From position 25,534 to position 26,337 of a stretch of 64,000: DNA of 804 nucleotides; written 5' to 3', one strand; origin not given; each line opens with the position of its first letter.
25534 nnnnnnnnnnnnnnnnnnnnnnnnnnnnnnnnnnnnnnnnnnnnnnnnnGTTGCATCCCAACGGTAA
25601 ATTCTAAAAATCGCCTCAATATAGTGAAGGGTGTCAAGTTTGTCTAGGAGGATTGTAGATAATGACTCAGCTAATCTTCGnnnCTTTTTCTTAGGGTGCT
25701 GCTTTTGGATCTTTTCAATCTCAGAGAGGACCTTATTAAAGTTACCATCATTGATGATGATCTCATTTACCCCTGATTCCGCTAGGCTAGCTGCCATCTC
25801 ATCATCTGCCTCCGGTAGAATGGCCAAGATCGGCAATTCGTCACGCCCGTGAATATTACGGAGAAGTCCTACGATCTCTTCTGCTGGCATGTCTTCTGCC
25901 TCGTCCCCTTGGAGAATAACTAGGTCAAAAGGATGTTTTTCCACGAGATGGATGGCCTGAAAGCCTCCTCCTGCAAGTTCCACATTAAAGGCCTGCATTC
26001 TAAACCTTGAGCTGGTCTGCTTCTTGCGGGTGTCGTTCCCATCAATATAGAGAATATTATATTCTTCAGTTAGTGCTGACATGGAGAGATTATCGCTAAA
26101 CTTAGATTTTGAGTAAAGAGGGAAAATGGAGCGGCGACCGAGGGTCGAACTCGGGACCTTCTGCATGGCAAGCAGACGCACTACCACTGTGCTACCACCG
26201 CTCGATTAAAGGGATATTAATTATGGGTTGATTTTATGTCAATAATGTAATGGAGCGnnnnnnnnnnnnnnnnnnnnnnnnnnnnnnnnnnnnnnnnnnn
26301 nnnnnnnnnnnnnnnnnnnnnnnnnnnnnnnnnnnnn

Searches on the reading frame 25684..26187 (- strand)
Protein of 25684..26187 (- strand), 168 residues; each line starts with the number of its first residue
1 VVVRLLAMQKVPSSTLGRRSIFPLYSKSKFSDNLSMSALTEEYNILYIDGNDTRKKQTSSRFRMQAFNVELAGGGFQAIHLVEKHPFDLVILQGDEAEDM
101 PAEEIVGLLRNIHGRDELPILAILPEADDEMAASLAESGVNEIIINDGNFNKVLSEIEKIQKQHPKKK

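Call 30: search_protein_families(library=pfam, proteins=[window:25684-26187:-], max_evalue=0.00001)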
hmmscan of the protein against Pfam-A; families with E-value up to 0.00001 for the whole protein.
window:25684-26187:- (168 aa): 1 family
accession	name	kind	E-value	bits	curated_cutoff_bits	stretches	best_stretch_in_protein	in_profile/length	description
PF00072.30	Response_reg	-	4.3e-06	27.3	30.2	1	45-155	1-108/111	Response regulator receiver domain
